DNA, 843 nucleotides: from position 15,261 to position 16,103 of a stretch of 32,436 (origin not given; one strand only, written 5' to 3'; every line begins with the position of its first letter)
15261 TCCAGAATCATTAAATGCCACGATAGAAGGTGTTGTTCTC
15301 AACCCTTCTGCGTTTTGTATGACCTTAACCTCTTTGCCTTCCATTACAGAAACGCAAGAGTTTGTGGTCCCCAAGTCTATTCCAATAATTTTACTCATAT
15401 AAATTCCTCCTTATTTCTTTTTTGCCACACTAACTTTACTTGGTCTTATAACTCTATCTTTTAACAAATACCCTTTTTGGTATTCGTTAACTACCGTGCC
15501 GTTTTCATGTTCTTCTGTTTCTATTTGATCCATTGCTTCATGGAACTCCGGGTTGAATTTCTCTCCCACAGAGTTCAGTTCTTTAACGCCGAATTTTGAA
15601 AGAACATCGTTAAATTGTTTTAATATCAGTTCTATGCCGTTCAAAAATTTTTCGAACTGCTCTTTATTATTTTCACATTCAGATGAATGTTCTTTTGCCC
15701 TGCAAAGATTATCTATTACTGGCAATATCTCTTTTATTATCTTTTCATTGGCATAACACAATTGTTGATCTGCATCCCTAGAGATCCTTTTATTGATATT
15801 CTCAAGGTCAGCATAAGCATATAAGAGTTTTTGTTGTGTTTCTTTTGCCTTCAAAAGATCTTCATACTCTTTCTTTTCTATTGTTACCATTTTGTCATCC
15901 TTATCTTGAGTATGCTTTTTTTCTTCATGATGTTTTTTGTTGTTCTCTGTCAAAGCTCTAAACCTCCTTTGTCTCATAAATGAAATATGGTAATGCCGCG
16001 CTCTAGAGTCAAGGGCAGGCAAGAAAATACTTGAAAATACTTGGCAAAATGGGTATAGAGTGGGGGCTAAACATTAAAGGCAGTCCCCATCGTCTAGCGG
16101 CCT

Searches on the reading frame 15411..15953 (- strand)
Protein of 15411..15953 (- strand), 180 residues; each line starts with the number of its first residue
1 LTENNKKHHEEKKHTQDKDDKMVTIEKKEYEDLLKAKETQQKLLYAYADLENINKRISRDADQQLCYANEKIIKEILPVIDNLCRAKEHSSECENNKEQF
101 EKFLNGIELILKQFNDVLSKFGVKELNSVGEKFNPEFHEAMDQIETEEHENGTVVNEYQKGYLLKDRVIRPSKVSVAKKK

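Call 29: find_homologous_proteins(query=window:15411-15953:-, max_evalue=1e-10)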
Query window:15411-15953:- (180 aa): 174 proteins with E <= 1e-10 among 299 candidates; the best 120 are listed.
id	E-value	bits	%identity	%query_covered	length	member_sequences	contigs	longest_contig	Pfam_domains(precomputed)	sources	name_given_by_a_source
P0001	1.9e-109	381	99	100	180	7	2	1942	PF01025.25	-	-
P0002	5.9e-77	275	68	100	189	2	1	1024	PF01025.25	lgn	-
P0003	2.1e-76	273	78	88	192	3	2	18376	PF01025.25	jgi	-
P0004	2.7e-75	270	71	97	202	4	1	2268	PF01025.25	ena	-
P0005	1.2e-74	268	69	95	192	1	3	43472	PF01025.25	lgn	-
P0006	3.4e-72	260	76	86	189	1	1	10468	PF01025.25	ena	-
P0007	3.7e-66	240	75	77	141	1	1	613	PF01025.25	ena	-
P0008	1.7e-64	235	61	100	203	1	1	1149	PF01025.25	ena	-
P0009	1.2e-63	232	61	100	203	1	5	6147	PF01025.25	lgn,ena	-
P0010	1.3e-63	232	60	100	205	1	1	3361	PF01025.25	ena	-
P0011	3.8e-63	230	61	100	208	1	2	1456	PF01025.25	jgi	jgi:molecular chaperone GrpE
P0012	3.9e-63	230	62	100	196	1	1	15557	PF01025.25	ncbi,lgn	-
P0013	5.0e-63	230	63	100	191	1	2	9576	PF01025.25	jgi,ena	jgi:molecular chaperone GrpE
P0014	5.8e-63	230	67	88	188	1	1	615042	PF01025.25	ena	-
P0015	7.7e-63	229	61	99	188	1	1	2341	PF01025.25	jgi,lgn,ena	-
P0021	8.6e-62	226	61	100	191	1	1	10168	PF01025.25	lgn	-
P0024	1.2e-61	225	62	100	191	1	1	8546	PF01025.25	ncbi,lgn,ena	-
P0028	2.1e-59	218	64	88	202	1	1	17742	PF01025.25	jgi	-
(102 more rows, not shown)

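Call 30: find_encoding_contigs(protein=P0014, flank=10000, max_places=2)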
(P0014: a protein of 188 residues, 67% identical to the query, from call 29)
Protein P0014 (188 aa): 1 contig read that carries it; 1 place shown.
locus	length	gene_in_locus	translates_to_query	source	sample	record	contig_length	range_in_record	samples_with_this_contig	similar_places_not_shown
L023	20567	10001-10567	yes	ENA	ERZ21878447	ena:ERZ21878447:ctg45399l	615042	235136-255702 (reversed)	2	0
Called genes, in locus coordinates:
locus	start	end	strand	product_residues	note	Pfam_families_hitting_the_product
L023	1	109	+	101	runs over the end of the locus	PF02801:Ketoacyl-synt_C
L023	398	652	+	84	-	PF00550:PP-binding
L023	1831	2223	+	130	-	PF02801:Ketoacyl-synt_C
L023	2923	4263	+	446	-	PF00221:Lyase_aromatic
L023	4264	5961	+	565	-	PF00501:AMP-binding, PF22817:ApeP-like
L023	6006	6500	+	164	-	-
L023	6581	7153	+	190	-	-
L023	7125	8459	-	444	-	-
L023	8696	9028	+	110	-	-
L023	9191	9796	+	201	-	-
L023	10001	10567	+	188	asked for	PF01025:GrpE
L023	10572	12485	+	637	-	PF00012:HSP70, PF06723:MreB_Mbl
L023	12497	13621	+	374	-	PF00226:DnaJ, PF01556:DnaJ_C, PF00684:DnaJ_CXXCXGXG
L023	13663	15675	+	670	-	PF07719:TPR_2 (faint), PF04348:LppC, PF13433:Peripla_BP_5 (faint), PF13458:Peripla_BP_6, PF01094:ANF_receptor, PF13458:Peripla_BP_6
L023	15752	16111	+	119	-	PF21157:DksA_N, PF01258:zf-dskA_traR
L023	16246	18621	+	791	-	PF02190:LON_substr_bdg, PF00004:AAA, PF07728:AAA_5, PF22667:Lon_lid, PF05362:Lon_C, PF13541:ChlI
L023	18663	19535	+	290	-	PF16697:Yop-YscD_cpl, PF00498:FHA, PF16697:Yop-YscD_cpl, PF00498:FHA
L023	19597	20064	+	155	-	PF04608:PgpA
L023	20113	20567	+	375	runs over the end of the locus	PF00154:RecA_N, PF08423:Rad51, PF06745:ATPase, PF01637:ATPase_2 (faint), PF27531:MT3502_N (weak), PF21096:RecA_C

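Call 31: find_encoding_contigs(protein=P0005, flank=10000, max_places=2)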
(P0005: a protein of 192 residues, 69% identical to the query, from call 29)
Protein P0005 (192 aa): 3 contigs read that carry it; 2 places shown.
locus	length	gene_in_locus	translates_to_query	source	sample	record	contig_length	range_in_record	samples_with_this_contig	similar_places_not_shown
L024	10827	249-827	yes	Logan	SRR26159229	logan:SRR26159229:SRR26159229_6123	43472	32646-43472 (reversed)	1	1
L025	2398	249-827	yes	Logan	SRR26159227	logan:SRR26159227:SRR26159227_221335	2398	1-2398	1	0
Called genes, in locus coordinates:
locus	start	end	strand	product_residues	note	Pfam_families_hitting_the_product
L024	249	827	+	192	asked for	PF01025:GrpE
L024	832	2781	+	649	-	PF00012:HSP70, PF06723:MreB_Mbl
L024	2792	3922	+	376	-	PF00226:DnaJ, PF01556:DnaJ_C, PF00684:DnaJ_CXXCXGXG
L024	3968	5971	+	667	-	PF04348:LppC, PF13458:Peripla_BP_6, PF01094:ANF_receptor, PF13458:Peripla_BP_6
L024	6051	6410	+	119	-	PF21157:DksA_N, PF01258:zf-dskA_traR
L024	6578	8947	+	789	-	PF02190:LON_substr_bdg, PF00004:AAA, PF07728:AAA_5, PF22667:Lon_lid, PF05362:Lon_C, PF13541:ChlI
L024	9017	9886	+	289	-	PF16697:Yop-YscD_cpl, PF00498:FHA, PF16697:Yop-YscD_cpl, PF00498:FHA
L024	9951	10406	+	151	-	PF04608:PgpA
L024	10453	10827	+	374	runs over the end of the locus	PF00154:RecA_N, PF08423:Rad51 (weak), PF06745:ATPase (weak), PF01637:ATPase_2 (faint), PF27531:MT3502_N, PF21096:RecA_C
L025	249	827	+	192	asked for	PF01025:GrpE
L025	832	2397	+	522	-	?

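Call 32: find_encoding_contigs(protein=P0003, flank=10000, max_places=2)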
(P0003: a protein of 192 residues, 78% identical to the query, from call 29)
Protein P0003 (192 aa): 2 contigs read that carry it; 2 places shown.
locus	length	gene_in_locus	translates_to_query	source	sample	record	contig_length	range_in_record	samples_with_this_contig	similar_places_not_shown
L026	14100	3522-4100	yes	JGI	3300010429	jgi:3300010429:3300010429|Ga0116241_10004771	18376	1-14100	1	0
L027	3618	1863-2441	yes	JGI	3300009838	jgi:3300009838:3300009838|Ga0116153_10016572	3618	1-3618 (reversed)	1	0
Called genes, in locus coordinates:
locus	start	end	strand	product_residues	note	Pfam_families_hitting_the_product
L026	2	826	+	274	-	?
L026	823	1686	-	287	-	PF00126:HTH_1, PF03466:LysR_substrate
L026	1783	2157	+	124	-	-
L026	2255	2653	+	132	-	-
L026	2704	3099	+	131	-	-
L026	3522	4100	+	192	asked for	PF01025:GrpE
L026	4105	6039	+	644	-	PF00012:HSP70, PF06723:MreB_Mbl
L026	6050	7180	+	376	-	PF00226:DnaJ, PF01556:DnaJ_C, PF00684:DnaJ_CXXCXGXG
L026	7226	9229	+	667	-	PF04348:LppC, PF13433:Peripla_BP_5 (faint), PF13458:Peripla_BP_6, PF01094:ANF_receptor, PF13458:Peripla_BP_6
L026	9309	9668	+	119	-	PF21157:DksA_N, PF01258:zf-dskA_traR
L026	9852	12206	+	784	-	PF02190:LON_substr_bdg, PF13173:AAA_14 (faint), PF07728:AAA_5, PF00004:AAA, PF22667:Lon_lid, PF05362:Lon_C, PF13541:ChlI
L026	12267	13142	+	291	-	PF16697:Yop-YscD_cpl, PF00498:FHA, PF16697:Yop-YscD_cpl, PF00498:FHA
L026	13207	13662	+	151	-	PF04608:PgpA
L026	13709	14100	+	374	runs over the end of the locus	PF00154:RecA_N, PF08423:Rad51 (weak), PF06745:ATPase (weak), PF01637:ATPase_2 (faint), PF27531:MT3502_N, PF21096:RecA_C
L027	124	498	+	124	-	-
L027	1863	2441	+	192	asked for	PF01025:GrpE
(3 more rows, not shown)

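Call 37: find_encoding_contigs(protein=P0028, flank=10000, max_places=1)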
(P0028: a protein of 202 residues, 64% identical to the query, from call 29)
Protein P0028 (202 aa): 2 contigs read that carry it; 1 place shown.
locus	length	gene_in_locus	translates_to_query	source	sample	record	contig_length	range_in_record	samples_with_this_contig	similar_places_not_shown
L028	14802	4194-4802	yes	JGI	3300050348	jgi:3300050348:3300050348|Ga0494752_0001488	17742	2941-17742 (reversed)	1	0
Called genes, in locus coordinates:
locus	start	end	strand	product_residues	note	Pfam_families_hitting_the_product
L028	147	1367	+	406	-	-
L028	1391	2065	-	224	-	-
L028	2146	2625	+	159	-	-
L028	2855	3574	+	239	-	-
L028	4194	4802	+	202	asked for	PF01025:GrpE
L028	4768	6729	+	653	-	PF00012:HSP70, PF06723:MreB_Mbl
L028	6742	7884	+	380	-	PF00226:DnaJ, PF01556:DnaJ_C, PF00684:DnaJ_CXXCXGXG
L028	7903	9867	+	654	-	PF13174:TPR_6 (faint), PF04348:LppC, PF13433:Peripla_BP_5 (faint), PF13458:Peripla_BP_6, PF01094:ANF_receptor, PF13458:Peripla_BP_6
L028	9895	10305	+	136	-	PF21157:DksA_N, PF01258:zf-dskA_traR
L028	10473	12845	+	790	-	PF02190:LON_substr_bdg, PF00004:AAA, PF07728:AAA_5, PF22667:Lon_lid, PF05362:Lon_C, PF13541:ChlI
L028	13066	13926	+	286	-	-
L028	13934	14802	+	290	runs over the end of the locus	PF00498:FHA, PF16697:Yop-YscD_cpl, PF00498:FHA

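Call 38: find_encoding_contigs(protein=P0012, flank=10000, max_places=1)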
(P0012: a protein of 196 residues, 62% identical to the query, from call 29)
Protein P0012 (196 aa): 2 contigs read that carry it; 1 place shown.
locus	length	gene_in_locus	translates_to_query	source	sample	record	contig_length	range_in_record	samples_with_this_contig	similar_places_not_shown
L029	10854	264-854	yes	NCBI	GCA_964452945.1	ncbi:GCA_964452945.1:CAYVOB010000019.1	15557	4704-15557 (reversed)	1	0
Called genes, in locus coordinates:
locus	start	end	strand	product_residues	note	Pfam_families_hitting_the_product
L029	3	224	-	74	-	?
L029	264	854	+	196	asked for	PF01025:GrpE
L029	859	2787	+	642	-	PF00012:HSP70, PF06723:MreB_Mbl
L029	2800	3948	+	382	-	PF00226:DnaJ, PF01556:DnaJ_C, PF00684:DnaJ_CXXCXGXG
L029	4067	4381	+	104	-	-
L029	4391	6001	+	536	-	PF04348:LppC, PF13458:Peripla_BP_6, PF01094:ANF_receptor, PF13458:Peripla_BP_6 (weak)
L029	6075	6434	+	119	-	PF21157:DksA_N, PF01258:zf-dskA_traR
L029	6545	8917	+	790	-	PF02190:LON_substr_bdg, PF00004:AAA, PF07728:AAA_5, PF22667:Lon_lid, PF05362:Lon_C, PF13541:ChlI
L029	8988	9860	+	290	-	PF16697:Yop-YscD_cpl, PF00498:FHA, PF16697:Yop-YscD_cpl, PF00498:FHA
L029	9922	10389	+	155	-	PF04608:PgpA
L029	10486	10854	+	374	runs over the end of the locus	PF00154:RecA_N, PF08423:Rad51, PF06745:ATPase (weak), PF27531:MT3502_N (weak), PF21096:RecA_C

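Call 39: find_encoding_contigs(protein=P0006, flank=10000, max_places=1)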
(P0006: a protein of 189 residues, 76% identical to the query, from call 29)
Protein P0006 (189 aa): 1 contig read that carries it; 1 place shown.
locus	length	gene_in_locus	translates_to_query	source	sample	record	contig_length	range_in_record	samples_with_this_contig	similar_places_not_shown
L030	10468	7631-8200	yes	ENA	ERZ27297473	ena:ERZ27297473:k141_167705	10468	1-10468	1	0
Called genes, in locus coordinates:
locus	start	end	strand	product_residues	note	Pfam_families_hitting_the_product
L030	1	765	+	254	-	?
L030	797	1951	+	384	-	-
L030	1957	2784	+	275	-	PF02253:PLA1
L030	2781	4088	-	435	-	PF01554:MatE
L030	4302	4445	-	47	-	-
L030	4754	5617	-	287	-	PF00126:HTH_1, PF03466:LysR_substrate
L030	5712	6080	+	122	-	-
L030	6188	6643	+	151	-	-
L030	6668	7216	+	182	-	PF07603:Lcl_C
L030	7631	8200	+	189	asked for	PF01025:GrpE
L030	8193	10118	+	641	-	PF00012:HSP70, PF06723:MreB_Mbl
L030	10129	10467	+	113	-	?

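Call 40: find_encoding_contigs(protein=P0021, flank=10000, max_places=1)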
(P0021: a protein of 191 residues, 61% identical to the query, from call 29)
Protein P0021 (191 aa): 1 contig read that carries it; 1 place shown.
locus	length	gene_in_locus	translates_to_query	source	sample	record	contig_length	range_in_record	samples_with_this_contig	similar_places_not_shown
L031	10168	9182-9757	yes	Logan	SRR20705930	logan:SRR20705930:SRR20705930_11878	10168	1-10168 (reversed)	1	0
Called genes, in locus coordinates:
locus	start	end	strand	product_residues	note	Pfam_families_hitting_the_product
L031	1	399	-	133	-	?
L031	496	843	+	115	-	-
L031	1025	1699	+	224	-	-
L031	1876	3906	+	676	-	-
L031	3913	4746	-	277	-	PF12837:Fer4_6 (faint), PF13237:Fer4_10 (weak), PF13484:Fer4_16 (faint), PF14697:Fer4_21 (faint), PF12838:Fer4_7 (weak), PF13187:Fer4_9, PF00037:Fer4 (weak), PF00881:Nitroreductase, +2 more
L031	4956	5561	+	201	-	PF07603:Lcl_C (weak)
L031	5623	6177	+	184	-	PF13302:Acetyltransf_3, PF13420:Acetyltransf_4, PF00583:Acetyltransf_1, PF13508:Acetyltransf_7 (weak)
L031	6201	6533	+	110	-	-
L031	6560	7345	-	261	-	-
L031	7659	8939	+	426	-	PF03781:FGE-sulfatase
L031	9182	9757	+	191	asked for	PF01025:GrpE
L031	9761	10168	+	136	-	?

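Call 42: search_protein_families(library=pfam, proteins=[L028:147-1367:+, L028:1391-2065:-, L028:2146-2625:+, L028:2855-3574:+], max_evalue=0.01)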
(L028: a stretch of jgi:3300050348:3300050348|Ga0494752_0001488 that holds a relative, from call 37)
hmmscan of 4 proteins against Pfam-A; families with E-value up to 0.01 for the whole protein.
L028:147-1367:+ (406 aa): 0 families

L028:1391-2065:- (224 aa): 0 families

L028:2146-2625:+ (159 aa): 0 families

L028:2855-3574:+ (239 aa): 0 families

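Call 59: search_protein_families(library=pfam, proteins=[L023:7125-8459:-, L023:8696-9028:+, L031:6560-7345:-], max_evalue=0.01)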
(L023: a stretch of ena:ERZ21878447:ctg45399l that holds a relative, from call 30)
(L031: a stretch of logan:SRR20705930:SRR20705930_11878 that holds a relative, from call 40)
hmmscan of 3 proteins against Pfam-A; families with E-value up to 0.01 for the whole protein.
L023:7125-8459:- (444 aa): 2 families
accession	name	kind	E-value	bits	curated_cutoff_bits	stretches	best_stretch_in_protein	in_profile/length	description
PF02368.24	Big_2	-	2.7e-10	40.5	22.8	1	28-102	4-70/79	Bacterial Ig-like domain (group 2)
PF22359.2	Big-like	-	0.0083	16.8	27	0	68-98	3-33/48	Bacterial Ig-like domain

L023:8696-9028:+ (110 aa): 0 families

L031:6560-7345:- (261 aa): 0 families

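Call 67: search_solved_structures(query=L028:147-1367:+, max_evalue=1)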
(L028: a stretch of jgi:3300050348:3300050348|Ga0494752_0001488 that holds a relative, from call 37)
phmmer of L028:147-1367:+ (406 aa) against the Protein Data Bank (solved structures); distinct sequences matched with E-value up to 1: 0.

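Call 68: search_protein_families(library=ncbifam, proteins=[L028:147-1367:+, L028:1391-2065:-, L028:2855-3574:+, L031:1876-3906:+, L031:6560-7345:-], max_evalue=0.01)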
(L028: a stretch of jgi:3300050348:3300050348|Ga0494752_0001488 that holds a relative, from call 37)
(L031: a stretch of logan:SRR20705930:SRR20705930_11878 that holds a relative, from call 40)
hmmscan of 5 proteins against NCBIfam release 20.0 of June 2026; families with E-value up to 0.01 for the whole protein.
L028:147-1367:+ (406 aa): 0 families

L028:1391-2065:- (224 aa): 0 families

L028:2855-3574:+ (239 aa): 0 families

L031:1876-3906:+ (676 aa): 1 family
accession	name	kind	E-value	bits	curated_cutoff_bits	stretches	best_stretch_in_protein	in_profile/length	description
TIGR04534.2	ELWxxDGT_rpt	domain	4.7e-19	68.2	65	1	425-468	1-47/47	ELWxxDGT repeat protein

L031:6560-7345:- (261 aa): 0 families

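Call 84: find_encoding_contigs(protein=P0013, flank=10000, max_places=2)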
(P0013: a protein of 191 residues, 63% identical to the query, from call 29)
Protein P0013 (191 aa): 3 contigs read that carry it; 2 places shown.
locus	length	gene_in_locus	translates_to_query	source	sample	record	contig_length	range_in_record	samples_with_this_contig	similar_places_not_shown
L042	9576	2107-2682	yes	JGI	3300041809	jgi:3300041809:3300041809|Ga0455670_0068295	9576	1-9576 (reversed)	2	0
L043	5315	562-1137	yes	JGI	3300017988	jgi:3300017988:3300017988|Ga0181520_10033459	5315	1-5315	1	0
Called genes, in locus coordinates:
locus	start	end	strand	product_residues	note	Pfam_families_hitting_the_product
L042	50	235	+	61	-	-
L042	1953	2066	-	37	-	-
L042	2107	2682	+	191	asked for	PF01025:GrpE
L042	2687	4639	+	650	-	PF00012:HSP70, PF06723:MreB_Mbl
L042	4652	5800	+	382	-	PF00226:DnaJ, PF01556:DnaJ_C, PF00684:DnaJ_CXXCXGXG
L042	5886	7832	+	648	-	PF07719:TPR_2 (faint), PF04348:LppC, PF13433:Peripla_BP_5 (faint), PF13458:Peripla_BP_6, PF01094:ANF_receptor, PF13458:Peripla_BP_6 (weak)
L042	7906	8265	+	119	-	PF21157:DksA_N, PF01258:zf-dskA_traR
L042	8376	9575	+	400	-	?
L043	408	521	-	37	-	-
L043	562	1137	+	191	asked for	PF01025:GrpE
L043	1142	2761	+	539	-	PF00012:HSP70, PF06723:MreB_Mbl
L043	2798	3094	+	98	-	-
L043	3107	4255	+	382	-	PF00226:DnaJ, PF01556:DnaJ_C, PF00684:DnaJ_CXXCXGXG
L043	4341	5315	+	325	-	?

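Call 85: find_encoding_contigs(protein=P0024, flank=10000, max_places=2)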
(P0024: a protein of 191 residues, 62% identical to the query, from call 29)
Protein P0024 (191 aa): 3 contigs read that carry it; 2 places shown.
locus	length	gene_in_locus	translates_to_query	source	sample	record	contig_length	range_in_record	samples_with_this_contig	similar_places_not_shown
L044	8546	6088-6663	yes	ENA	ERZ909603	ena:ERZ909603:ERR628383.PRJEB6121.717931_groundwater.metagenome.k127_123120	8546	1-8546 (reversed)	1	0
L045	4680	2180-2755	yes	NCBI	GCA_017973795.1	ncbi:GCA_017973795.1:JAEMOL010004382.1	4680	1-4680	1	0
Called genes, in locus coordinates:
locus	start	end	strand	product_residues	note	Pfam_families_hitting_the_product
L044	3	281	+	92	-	?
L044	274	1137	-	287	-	PF00126:HTH_1, PF03466:LysR_substrate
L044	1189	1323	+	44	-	-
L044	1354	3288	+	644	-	PF02310:B12-binding, PF04055:Radical_SAM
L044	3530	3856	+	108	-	-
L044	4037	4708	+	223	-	-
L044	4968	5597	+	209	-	PF07603:Lcl_C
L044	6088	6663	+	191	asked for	PF01025:GrpE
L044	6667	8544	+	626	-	?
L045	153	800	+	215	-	-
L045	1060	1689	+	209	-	PF07603:Lcl_C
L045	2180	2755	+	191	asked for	PF01025:GrpE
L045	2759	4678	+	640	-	?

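Call 89: search_protein_families(library=pfam, proteins=[L042:318-1931:+, L042:50-235:+], max_evalue=0.01)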
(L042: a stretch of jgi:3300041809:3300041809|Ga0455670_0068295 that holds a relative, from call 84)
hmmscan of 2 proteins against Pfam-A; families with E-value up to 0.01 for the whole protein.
L042:318-1931:+ (537 aa): 2 families
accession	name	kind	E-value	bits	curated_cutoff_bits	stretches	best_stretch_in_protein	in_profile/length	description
PF00239.26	Resolvase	-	2e-11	44.6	23.3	1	15-163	1-143/145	Resolvase, N terminal domain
PF07508.19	Recombinase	-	1.1e-07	32.4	21.1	1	200-274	3-90/102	Recombinase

L042:50-235:+ (61 aa): 0 families

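Call 91: find_homologous_proteins(query=L042:318-1931:+, max_evalue=1e-20)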
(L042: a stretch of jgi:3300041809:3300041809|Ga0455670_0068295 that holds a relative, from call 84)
Query L042:318-1931:+ (537 aa): 126 proteins with E <= 1e-20 among 8000 candidates; the best 120 are listed.
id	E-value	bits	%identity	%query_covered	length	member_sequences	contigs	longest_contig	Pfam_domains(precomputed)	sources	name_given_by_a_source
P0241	5.8e-265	898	79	92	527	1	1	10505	PF07508.20,PF00239.27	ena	-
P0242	4.6e-209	713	63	98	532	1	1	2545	PF07508.20,PF00239.27,PF13408.13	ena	-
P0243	6.3e-158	545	49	99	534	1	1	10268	PF07508.20,PF00239.27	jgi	jgi:site-specific DNA recombinase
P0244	7.5e-156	538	47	99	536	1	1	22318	PF00239.27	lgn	-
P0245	3.4e-153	529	47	98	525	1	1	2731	PF07508.20,PF00239.27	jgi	-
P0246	9.1e-152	524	47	95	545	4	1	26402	PF00239.27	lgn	-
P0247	1.1e-149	517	46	99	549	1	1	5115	PF07508.20,PF00239.27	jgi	jgi:site-specific DNA recombinase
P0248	1.6e-149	517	48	99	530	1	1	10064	PF07508.20,PF00239.27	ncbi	-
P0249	3.6e-149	516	46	96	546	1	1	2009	PF00239.27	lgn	-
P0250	6.1e-149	515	47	99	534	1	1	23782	PF07508.20,PF00239.27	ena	-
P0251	6.7e-149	515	47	96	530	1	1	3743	PF07508.20,PF00239.27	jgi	jgi:site-specific DNA recombinase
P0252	5.1e-148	512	48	97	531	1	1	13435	PF07508.20,PF00239.27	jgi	-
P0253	8.1e-146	505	43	99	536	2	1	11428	PF00239.27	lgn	-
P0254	2.0e-145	503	47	96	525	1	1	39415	PF07508.20,PF00239.27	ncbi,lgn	ncbi:recombinase family protein [Bdellovibrionota bacterium FG-2]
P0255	3.3e-145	503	46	97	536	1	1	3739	PF07508.20,PF00239.27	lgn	-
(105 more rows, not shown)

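Call 92: find_encoding_contigs(protein=P0241, flank=10000, max_places=3)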
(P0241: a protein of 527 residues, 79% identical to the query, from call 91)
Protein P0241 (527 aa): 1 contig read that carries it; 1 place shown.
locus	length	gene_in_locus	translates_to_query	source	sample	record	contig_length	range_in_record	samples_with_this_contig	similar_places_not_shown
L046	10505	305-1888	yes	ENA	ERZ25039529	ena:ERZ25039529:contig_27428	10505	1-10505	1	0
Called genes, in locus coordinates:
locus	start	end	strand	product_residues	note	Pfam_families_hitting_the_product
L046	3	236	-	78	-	?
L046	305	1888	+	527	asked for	PF00239:Resolvase (weak), PF07508:Recombinase (weak)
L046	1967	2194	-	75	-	-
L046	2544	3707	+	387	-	PF13356:Arm-DNA-bind_3, PF22022:Phage_int_M (faint), PF00589:Phage_integrase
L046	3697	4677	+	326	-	-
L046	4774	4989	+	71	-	PF12728:HTH_17 (weak)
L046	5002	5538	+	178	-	-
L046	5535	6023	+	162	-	-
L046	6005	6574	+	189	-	PF00589:Phage_integrase (weak)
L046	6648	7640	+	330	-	PF00145:DNA_methylase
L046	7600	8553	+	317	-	PF09554:RE_HaeII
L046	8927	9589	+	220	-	PF02661:Fic (weak)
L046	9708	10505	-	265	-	?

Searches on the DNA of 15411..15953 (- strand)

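Call 47: search_rna_families(sources=[L026, L030, L028, L014, L016, L023, L031, L001, L002, L009, L012, L013], threshold=gathering)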
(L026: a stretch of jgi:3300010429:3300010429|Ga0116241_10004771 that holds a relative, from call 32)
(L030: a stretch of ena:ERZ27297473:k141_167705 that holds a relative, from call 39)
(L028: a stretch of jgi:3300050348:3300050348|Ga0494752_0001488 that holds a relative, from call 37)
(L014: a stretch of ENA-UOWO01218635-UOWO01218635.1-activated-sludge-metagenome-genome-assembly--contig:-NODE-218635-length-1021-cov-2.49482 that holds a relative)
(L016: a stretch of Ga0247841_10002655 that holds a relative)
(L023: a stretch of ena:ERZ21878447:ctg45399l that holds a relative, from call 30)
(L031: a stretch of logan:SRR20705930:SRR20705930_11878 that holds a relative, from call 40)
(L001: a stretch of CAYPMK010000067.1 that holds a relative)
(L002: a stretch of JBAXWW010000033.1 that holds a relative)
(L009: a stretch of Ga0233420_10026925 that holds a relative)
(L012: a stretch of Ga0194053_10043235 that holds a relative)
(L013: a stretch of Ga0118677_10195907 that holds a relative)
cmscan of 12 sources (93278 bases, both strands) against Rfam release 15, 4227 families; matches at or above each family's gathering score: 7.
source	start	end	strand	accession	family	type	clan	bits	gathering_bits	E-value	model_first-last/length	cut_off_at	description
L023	9806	9877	-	RF00005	tRNA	Gene; tRNA;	CL00001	68.5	29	1.2e-12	1-71/71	no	tRNA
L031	8977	9048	-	RF00005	tRNA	Gene; tRNA;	CL00001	67.9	29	1.7e-12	1-71/71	no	tRNA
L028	3963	4035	-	RF00005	tRNA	Gene; tRNA;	CL00001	62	29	7.5e-11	1-71/71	no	tRNA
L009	787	859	+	RF00005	tRNA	Gene; tRNA;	CL00001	60.3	29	2.1e-10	1-71/71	no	tRNA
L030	7429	7501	-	RF00005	tRNA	Gene; tRNA;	CL00001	60.1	29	2.5e-10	1-71/71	no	tRNA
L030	4157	4227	-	RF00005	tRNA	Gene; tRNA;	CL00001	59.6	29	3.4e-10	1-71/71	no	tRNA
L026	3317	3389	-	RF00005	tRNA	Gene; tRNA;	CL00001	58.2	29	8.2e-10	1-71/71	no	tRNA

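Call 51: search_rna_families(sources=[L014, L027, L013, L009], threshold=evalue, max_evalue=5)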
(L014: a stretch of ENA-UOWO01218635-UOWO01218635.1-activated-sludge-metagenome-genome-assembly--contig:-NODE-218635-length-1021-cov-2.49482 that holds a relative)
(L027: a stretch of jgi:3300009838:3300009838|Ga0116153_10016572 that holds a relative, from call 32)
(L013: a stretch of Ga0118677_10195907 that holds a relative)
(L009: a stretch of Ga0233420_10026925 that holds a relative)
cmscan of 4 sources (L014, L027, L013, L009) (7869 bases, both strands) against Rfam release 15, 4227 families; matches with E-value up to 5: 6.
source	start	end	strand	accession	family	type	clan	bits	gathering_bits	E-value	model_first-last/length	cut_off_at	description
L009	787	859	+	RF00005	tRNA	Gene; tRNA;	CL00001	60.3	29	1.8e-11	1-71/71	no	tRNA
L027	1658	1730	-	RF00005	tRNA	Gene; tRNA;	CL00001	58.2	29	6.9e-11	1-71/71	no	tRNA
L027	1657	1730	+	RF04354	Plastid-ycf2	Cis-reg;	-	28.6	65.7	0.011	1-75/75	no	Plastid-ycf2 5UTR RNA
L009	787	860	-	RF04354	Plastid-ycf2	Cis-reg;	-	23.6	65.7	0.25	1-75/75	no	Plastid-ycf2 5UTR RNA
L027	541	615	+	RF02162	XIST_A_REPEAT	Gene; sRNA;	-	16.7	33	4.1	1-37/37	no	XIST RNA A repeat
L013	894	933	+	RF03050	RAGATH-25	Gene; sRNA;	-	16.3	49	3.3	1-50/50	no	RAGATH-25 RNA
